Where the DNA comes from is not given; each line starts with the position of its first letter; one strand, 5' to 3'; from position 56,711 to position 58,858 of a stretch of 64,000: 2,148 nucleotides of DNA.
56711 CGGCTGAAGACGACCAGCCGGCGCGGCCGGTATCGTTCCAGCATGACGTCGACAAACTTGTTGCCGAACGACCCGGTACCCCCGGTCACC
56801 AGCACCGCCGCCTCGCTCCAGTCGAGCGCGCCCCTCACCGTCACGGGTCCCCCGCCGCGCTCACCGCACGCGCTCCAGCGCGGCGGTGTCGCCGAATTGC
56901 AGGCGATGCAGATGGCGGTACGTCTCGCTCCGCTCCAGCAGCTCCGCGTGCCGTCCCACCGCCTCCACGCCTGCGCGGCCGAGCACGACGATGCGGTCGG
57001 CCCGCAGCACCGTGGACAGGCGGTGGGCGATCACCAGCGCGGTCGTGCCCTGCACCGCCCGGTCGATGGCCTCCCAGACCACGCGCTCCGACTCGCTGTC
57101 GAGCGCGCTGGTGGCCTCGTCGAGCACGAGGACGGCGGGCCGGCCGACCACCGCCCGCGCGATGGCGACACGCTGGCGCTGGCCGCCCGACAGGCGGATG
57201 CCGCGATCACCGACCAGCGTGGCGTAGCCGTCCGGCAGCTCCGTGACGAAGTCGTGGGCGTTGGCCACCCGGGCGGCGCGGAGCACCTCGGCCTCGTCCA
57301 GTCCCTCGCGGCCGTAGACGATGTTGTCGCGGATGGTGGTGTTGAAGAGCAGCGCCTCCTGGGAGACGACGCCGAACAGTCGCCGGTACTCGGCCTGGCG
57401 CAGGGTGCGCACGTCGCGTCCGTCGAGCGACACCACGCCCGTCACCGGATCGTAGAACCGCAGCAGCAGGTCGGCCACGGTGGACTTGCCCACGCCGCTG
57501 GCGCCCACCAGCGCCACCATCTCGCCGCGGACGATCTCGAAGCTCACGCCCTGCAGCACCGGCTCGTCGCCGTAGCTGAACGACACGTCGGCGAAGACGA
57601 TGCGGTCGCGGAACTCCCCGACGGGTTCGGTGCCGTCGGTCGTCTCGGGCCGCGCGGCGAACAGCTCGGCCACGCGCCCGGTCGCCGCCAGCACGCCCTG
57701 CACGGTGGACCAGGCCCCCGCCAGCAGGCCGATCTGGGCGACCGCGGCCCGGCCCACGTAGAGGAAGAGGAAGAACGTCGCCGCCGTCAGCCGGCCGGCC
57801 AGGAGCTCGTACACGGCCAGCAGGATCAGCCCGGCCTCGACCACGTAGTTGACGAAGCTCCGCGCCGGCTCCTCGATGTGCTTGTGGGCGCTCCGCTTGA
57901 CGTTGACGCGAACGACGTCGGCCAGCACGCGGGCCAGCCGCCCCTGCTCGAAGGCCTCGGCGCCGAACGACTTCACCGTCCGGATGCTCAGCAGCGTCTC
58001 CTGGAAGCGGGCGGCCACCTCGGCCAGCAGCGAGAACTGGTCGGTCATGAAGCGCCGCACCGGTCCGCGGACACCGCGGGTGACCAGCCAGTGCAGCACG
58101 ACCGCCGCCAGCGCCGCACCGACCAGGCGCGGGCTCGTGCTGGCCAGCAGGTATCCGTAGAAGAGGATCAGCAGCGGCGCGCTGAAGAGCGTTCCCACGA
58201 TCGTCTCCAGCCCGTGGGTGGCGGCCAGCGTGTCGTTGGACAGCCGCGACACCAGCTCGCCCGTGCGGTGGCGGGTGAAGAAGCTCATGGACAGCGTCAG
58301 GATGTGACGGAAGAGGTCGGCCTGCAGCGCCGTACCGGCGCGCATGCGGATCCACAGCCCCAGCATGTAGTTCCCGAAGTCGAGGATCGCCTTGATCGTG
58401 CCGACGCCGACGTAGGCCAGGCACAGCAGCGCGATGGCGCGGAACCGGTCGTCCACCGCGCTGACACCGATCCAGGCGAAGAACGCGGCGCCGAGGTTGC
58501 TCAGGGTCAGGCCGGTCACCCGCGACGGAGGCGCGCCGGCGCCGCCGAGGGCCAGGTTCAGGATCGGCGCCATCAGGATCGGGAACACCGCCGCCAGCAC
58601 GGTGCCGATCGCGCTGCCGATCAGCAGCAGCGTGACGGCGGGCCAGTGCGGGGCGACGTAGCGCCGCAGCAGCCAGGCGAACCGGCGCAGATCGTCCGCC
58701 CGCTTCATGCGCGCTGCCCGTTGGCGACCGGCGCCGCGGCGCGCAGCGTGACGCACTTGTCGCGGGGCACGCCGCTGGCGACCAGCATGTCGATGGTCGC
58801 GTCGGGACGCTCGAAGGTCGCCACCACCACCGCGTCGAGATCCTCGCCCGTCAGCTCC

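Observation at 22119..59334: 37-kb, 33-gene single-strand glycan locus combining nonulosonic-acid, dideoxyhexose, radical-SAM and methylation chemistry with an ABC-flippase/ligase assembly logic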

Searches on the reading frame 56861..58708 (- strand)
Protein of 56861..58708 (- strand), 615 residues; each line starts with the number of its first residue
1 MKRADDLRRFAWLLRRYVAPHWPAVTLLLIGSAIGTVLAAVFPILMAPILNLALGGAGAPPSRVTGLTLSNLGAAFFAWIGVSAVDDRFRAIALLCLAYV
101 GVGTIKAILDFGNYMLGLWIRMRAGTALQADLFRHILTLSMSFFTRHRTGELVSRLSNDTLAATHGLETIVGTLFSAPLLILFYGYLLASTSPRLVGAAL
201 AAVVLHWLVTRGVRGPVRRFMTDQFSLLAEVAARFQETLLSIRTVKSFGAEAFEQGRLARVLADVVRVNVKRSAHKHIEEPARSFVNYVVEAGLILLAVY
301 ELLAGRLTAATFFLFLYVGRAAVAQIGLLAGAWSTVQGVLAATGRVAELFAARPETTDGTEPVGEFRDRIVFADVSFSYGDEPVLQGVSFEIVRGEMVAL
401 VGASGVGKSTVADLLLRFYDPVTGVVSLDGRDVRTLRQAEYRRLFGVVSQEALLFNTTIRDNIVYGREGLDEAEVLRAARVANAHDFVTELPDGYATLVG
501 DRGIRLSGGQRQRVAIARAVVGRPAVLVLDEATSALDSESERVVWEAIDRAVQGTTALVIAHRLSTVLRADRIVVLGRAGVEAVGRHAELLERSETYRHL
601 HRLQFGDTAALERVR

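Call 6: search_protein_families(library=pfam, proteins=[window:56861-58708:-], max_evalue=0.001)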
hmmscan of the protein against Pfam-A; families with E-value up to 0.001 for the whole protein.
window:56861-58708:- (615 aa): 5 families
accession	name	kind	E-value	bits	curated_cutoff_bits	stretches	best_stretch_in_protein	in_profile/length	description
PF00664.28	ABC_membrane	-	2.1e-31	110.1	28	1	26-316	2-264/274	ABC transporter transmembrane region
PF00005.33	ABC_tran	-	1.7e-30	106.8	25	1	385-534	1-137/137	ABC transporter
PF02463.25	SMC_N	-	1e-05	25.5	40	1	505-574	136-209/220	RecF/RecN/SMC N terminal domain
PF13191.12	AAA_16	-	4.9e-05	24.3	32.6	1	394-540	23-148/167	AAA ATPase domain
PF13401.12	AAA_22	-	0.00033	21.4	27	0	397-534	7-95/130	AAA domain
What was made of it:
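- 56861..58708 (-): Fused TMD-NBD ABC exporter (615 aa), type IV/ABCB architecture. Candidate lipid-linked glycan flippase. Pfam ABC_membrane + ABC_tran (call 6).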

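Call 14: search_protein_families(library=ncbifam, proteins=[window:56861-58708:-], max_evalue=0.00001)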
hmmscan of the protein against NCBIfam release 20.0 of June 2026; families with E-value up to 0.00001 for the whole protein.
window:56861-58708:- (615 aa): 184 families (the best 25 are shown)
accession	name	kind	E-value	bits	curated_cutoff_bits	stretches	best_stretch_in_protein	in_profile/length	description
TIGR02203.1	MsbA_lipidA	equivalog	2.8e-115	386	602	1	16-606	7-571/572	lipid A export permease/ATP-binding protein MsbA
NF045513.1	HepA_fam_ABC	equivalog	1.2e-114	384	725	1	104-605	106-610/610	heterocyst formation ABC transporter subunit HepA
TIGR02204.1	MsbA_rel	hypoth_equivalog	1.2e-113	380.8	780.4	1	85-605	50-576/576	ABC transporter, permease/ATP-binding protein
TIGR00958.1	3a01208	subfamily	3.7e-107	359.4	874.6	1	89-600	201-710/711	antigen peptide transporter 2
NF052233.1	CphA_assoc_ABC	equivalog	2.5e-99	333.7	880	1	114-605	252-744/766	cyanophycin metabolism-associated ABC transporter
TIGR01846.1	type_I_sec_HlyB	subfamily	7e-98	328.7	725.55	1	89-605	175-693/694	type I secretion system permease/ATPase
NF008381.0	PRK11176.1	equivalog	9e-93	311.6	867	1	93-607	65-582/582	lipid A ABC transporter ATP-binding protein/permease MsbA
TIGR03797.1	NHLM_micro_ABC2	equivalog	2e-83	281.1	709.4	1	92-604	175-685/686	NHLP bacteriocin export ABC transporter permease/ATPase subunit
TIGR03796.1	NHLM_micro_ABC1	equivalog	2e-83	280.9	853.3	1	104-600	205-708/710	NHLP family bacteriocin export ABC transporter peptidase/permease/ATPase subunit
TIGR03375.1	type_I_sec_LssB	subfamily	2.9e-83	280.4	693.1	1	123-595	219-693/696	type I secretion system permease/ATPase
NF010178.0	PRK13657.1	equivalog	7.6e-77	259.1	733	1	126-605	89-571/588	glucan ABC transporter ATP-binding protein/ permease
NF008055.0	PRK10789.1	equivalog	1.3e-71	241.8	845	1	125-607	89-574/590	SmdA family multidrug ABC transporter permease/ATP-binding protein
TIGR02868.1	CydC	equivalog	1.1e-66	225.6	329.05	1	122-564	82-530/530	thiol reductant ABC exporter subunit CydC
TIGR02857.1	CydD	equivalog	4.2e-66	224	435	1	302-576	253-529/529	thiol reductant ABC exporter subunit CydD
TIGR01193.1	bacteriocin_ABC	subfamily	3.6e-65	220.8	523.85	1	91-601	194-706/708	peptide cleavage/export ABC transporter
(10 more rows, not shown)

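Call 34: find_homologous_proteins(query=window:56861-58708:-, max_evalue=1e-50)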
Query window:56861-58708:- (615 aa): 1708 proteins with E <= 1e-50 among 8000 candidates; the best 120 are listed.
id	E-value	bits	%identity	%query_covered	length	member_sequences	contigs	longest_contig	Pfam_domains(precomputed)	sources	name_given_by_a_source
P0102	0.0e+0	1310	100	100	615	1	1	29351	PF00005.34,PF02463.26,PF00664.29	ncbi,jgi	jgi:ABC-type multidrug transport system fused ATPase/permease subunit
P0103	0.0e+0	1150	87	100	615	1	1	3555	PF00005.34,PF02463.26,PF13191.13,PF00664.29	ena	-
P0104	0.0e+0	1150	87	100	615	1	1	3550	PF00005.34,PF02463.26,PF00664.29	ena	-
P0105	0.0e+0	1148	87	100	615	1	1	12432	PF00005.34,PF02463.26,PF13191.13,PF00664.29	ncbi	-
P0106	0.0e+0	1147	87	100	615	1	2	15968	PF00005.34,PF02463.26,PF13191.13,PF00664.29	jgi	jgi:subfamily B ATP-binding cassette protein MsbA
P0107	0.0e+0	1146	88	100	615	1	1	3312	PF00005.34,PF02463.26,PF13191.13,PF00664.29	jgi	-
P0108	0.0e+0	1142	87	100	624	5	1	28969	PF00005.34,PF13191.13,PF00664.29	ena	-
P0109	0.0e+0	1142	86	100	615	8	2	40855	PF00005.34,PF02463.26,PF00664.29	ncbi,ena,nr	ncbi:MAG TPA: ABC transporter ATP-binding protein [Candidatus Acidoferrum sp.]|nr:ABC transporter AT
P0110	0.0e+0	1138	87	100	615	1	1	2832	PF00005.34,PF02463.26,PF13191.13,PF00664.29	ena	-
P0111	0.0e+0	1138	86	100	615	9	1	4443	PF00005.34,PF02463.26,PF00664.29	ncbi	-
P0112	0.0e+0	1138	86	100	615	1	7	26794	PF00005.34,PF02463.26,PF00664.29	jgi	jgi:subfamily B ATP-binding cassette protein MsbA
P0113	0.0e+0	1136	87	100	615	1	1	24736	PF00005.34,PF02463.26,PF13191.13,PF00664.29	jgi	jgi:ATP-binding cassette, subfamily B, bacterial MsbA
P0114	0.0e+0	1135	86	100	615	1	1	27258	PF00005.34,PF02463.26,PF00664.29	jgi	jgi:ATP-binding cassette, subfamily B, bacterial MsbA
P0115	0.0e+0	1134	87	100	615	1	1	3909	PF00005.34,PF02463.26,PF00664.29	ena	-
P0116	0.0e+0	1129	86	100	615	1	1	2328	PF00005.34,PF02463.26,PF00664.29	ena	-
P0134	0.0e+0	1102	84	100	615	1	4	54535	PF00005.34,PF02463.26,PF00664.29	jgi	jgi:ABC-type multidrug transport system fused ATPase/permease subunit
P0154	3.3e-264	896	67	100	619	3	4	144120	PF00005.34,PF02463.26,PF00664.29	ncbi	-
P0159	2.8e-261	886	67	100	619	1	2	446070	PF00005.34,PF02463.26,PF00664.29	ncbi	-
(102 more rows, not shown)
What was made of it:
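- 56861..58708 (-): More than 120 orthologue clusters at 64-88% identity within the phylum (call 34).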

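Call 35: find_encoding_contigs(protein=P0159, flank=10000, max_places=1)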
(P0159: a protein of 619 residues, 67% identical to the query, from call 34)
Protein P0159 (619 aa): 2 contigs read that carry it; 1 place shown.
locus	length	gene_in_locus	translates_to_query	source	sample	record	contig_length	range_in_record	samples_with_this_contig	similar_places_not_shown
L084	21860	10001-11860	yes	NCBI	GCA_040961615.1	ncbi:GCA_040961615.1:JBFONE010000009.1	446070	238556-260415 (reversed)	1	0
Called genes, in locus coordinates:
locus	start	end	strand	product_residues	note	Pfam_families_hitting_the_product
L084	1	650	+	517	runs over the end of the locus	PF00496:SBP_bac_5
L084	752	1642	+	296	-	PF19300:BPD_transp_1_N, PF00528:BPD_transp_1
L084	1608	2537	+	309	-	PF12911:OppC_N, PF00528:BPD_transp_1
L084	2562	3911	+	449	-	PF00202:Aminotran_3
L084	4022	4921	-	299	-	-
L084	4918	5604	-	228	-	PF00702:Hydrolase, PF13242:Hydrolase_like (faint), PF13419:HAD_2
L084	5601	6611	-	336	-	PF08240:ADH_N, PF00107:ADH_zinc_N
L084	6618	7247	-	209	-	PF08843:AbiEii (weak)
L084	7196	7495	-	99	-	PF21956:DUF6922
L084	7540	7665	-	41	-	-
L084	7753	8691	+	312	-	PF01073:3Beta_HSD, PF01370:Epimerase, PF02719:Polysacc_synt_2, PF04321:RmlD_sub_bind, PF05368:NmrA, PF07993:NAD_binding_4, PF13460:NAD_binding_10, PF16363:GDP_Man_Dehyd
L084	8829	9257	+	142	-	PF01894:YjbQ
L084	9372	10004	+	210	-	PF13412:HTH_24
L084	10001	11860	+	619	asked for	PF00664:ABC_membrane, PF00005:ABC_tran, PF02463:SMC_N (weak)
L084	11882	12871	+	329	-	PF05368:NmrA, PF01073:3Beta_HSD, PF01370:Epimerase, PF02719:Polysacc_synt_2, PF04321:RmlD_sub_bind (weak), PF07993:NAD_binding_4 (faint), PF13460:NAD_binding_10, PF16363:GDP_Man_Dehyd, +1 more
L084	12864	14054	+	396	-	PF01041:DegT_DnrJ_EryC1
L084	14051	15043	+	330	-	-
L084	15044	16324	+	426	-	-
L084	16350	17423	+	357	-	PF03102:NeuB, PF08666:SAF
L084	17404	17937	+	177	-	PF13302:Acetyltransf_3, PF13523:Acetyltransf_8 (weak), PF00583:Acetyltransf_1, PF13673:Acetyltransf_10 (weak), PF13508:Acetyltransf_7, PF08445:FR47 (weak)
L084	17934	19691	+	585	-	PF02310:B12-binding, PF04055:Radical_SAM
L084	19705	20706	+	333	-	PF01408:GFO_IDH_MocA, PF02894:GFO_IDH_MocA_C, PF22725:GFO_IDH_MocA_C3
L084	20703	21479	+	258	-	PF02348:CTP_transf_3, PF12804:NTP_transf_3 (weak)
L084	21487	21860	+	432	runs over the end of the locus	PF00202:Aminotran_3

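Call 36: find_encoding_contigs(protein=P0154, flank=10000, max_places=1)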
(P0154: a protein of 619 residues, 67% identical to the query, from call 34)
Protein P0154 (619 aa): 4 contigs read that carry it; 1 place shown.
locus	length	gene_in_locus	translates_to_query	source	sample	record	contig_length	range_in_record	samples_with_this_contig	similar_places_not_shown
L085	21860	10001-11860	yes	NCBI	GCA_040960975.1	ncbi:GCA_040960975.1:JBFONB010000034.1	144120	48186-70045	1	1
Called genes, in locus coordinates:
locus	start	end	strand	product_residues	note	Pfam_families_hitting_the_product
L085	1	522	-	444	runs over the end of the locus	PF13433:Peripla_BP_5, PF13458:Peripla_BP_6, PF01094:ANF_receptor (faint)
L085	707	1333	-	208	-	PF05724:TPMT, PF13489:Methyltransf_23 (weak), PF08241:Methyltransf_11, PF08242:Methyltransf_12, PF13649:Methyltransf_25, PF13847:Methyltransf_31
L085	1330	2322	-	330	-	PF08240:ADH_N, PF00107:ADH_zinc_N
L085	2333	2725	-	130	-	-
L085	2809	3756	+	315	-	PF01073:3Beta_HSD, PF01370:Epimerase, PF02719:Polysacc_synt_2, PF04321:RmlD_sub_bind, PF05368:NmrA, PF07993:NAD_binding_4, PF13460:NAD_binding_10, PF16363:GDP_Man_Dehyd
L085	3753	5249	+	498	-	PF00496:SBP_bac_5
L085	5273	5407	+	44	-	-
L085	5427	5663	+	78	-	PF18765:Polbeta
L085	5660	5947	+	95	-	PF01934:HepT-like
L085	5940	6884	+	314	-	PF19300:BPD_transp_1_N, PF00528:BPD_transp_1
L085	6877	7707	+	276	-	PF00528:BPD_transp_1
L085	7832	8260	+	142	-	PF01894:YjbQ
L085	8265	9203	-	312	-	PF01209:Ubie_methyltran (weak), PF13489:Methyltransf_23, PF08241:Methyltransf_11, PF08242:Methyltransf_12, PF13649:Methyltransf_25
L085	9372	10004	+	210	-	PF13412:HTH_24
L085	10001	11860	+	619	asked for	PF00664:ABC_membrane, PF00005:ABC_tran, PF02463:SMC_N (weak)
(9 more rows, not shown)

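Call 37: find_encoding_contigs(protein=P0134, flank=10000, max_places=1)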
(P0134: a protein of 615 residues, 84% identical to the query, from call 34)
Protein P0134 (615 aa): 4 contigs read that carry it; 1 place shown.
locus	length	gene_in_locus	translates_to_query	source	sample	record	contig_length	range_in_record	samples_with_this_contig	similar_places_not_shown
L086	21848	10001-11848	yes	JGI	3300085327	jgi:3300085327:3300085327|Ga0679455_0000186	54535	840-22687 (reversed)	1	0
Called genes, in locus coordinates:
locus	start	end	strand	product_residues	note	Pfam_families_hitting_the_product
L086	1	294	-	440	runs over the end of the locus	PF13433:Peripla_BP_5, PF13458:Peripla_BP_6, PF01094:ANF_receptor (weak)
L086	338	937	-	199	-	PF05724:TPMT, PF13489:Methyltransf_23, PF13649:Methyltransf_25, PF13847:Methyltransf_31, PF08241:Methyltransf_11, PF08242:Methyltransf_12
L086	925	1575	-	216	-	PF00702:Hydrolase, PF12710:HAD (weak), PF13419:HAD_2, PF13242:Hydrolase_like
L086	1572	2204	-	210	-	PF06335:DUF1054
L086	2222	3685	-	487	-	PF07364:DUF1485, PF07171:MlrC_C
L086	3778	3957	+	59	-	-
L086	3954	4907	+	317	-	PF01073:3Beta_HSD, PF01370:Epimerase, PF02719:Polysacc_synt_2, PF04321:RmlD_sub_bind, PF05368:NmrA (faint), PF07993:NAD_binding_4, PF13460:NAD_binding_10, PF16363:GDP_Man_Dehyd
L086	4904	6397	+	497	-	PF00496:SBP_bac_5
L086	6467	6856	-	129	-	-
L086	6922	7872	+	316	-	PF19300:BPD_transp_1_N, PF00528:BPD_transp_1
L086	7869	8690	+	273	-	PF00528:BPD_transp_1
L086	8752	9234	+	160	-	PF01894:YjbQ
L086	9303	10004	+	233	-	PF00392:GntR (faint), PF13412:HTH_24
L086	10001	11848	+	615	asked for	PF00664:ABC_membrane, PF00005:ABC_tran, PF02463:SMC_N (faint)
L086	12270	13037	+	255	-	PF13489:Methyltransf_23, PF01209:Ubie_methyltran, PF07021:MetW (weak), PF13649:Methyltransf_25, PF13847:Methyltransf_31, PF08241:Methyltransf_11, PF08242:Methyltransf_12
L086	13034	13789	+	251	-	PF13489:Methyltransf_23, PF08241:Methyltransf_11, PF08242:Methyltransf_12, PF13649:Methyltransf_25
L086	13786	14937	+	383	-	PF13439:Glyco_transf_4, PF13579:Glyco_trans_4_4, PF20706:GT4-conflict, PF00534:Glycos_transf_1, PF13692:Glyco_trans_1_4, PF13524:Glyco_trans_1_2 (weak)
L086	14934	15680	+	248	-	PF13489:Methyltransf_23 (weak), PF05175:MTS (weak), PF08241:Methyltransf_11, PF08242:Methyltransf_12, PF13649:Methyltransf_25, PF13847:Methyltransf_31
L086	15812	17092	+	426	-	PF13439:Glyco_transf_4, PF13579:Glyco_trans_4_4, PF00534:Glycos_transf_1, PF13692:Glyco_trans_1_4, PF13524:Glyco_trans_1_2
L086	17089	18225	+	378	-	PF13579:Glyco_trans_4_4 (weak), PF13439:Glyco_transf_4, PF20706:GT4-conflict, PF00534:Glycos_transf_1, PF13692:Glyco_trans_1_4, PF13524:Glyco_trans_1_2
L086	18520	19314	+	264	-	PF13489:Methyltransf_23, PF08241:Methyltransf_11, PF08242:Methyltransf_12 (weak), PF13649:Methyltransf_25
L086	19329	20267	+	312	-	PF13489:Methyltransf_23, PF01209:Ubie_methyltran (weak), PF08241:Methyltransf_11, PF08242:Methyltransf_12, PF13649:Methyltransf_25, PF13847:Methyltransf_31 (weak)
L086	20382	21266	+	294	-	PF01209:Ubie_methyltran, PF13489:Methyltransf_23, PF08241:Methyltransf_11, PF08242:Methyltransf_12, PF13649:Methyltransf_25, PF13847:Methyltransf_31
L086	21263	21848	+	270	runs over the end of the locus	PF10111:Glyco_tranf_2_2, PF13641:Glyco_tranf_2_3, PF00535:Glycos_transf_2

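Call 53: search_solved_structures(query=window:56861-58708:-, max_evalue=1e-60)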
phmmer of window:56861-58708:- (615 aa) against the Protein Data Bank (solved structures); distinct sequences matched with E-value up to 1e-60: 133 (the best 60 are shown).
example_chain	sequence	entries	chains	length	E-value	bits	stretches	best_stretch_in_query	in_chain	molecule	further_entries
4ksb_A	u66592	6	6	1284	1.9e-150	505.5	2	97-600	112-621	Multidrug resistance protein 1A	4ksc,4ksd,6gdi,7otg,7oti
4lsg_A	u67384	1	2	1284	2.5e-150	505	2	97-600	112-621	Multidrug resistance protein 1A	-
4q9h_A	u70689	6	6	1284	3e-150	504.8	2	98-600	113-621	Multidrug resistance protein 1A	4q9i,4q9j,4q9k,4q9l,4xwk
3g60_A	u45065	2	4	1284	8e-150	503.4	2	97-600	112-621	Multidrug resistance protein 1a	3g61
5kpi_A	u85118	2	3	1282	8e-150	503.4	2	97-600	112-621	Multidrug resistance protein 1A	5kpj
6qex_A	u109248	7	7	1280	8.7e-150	503.3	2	114-605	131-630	Multidrug resistance protein 1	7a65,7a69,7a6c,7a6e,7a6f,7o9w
6q81_A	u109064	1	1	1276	9.6e-150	503.1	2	97-600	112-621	P-glycoprotein (ABCB1)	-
8y6h_A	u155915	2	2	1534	9.6e-150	503.1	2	114-605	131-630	ATP-dependent translocase ABCB1,mNeonGreen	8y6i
8gmg_A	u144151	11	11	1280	1e-149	503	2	114-605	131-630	ATP-dependent translocase ABCB1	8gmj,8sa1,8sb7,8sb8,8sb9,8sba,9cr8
3g5u_A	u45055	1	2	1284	1.1e-149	503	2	97-600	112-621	Multidrug resistance protein 1a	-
4m2s_A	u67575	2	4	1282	1.3e-149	502.7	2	98-600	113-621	Multidrug resistance protein 1A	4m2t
6ujp_A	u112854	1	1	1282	1.5e-149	502.5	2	98-600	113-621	ATP-dependent translocase ABCB1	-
4m1m_A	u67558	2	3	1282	1.7e-149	502.3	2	98-600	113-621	Multidrug resistance protein 1A | ATP-dependent translocase ABCB1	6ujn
6ujw_A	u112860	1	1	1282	1.8e-149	502.2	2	98-600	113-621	ATP-dependent translocase ABCB1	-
6ujs_A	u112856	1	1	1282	2e-149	502.1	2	98-600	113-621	ATP-dependent translocase ABCB1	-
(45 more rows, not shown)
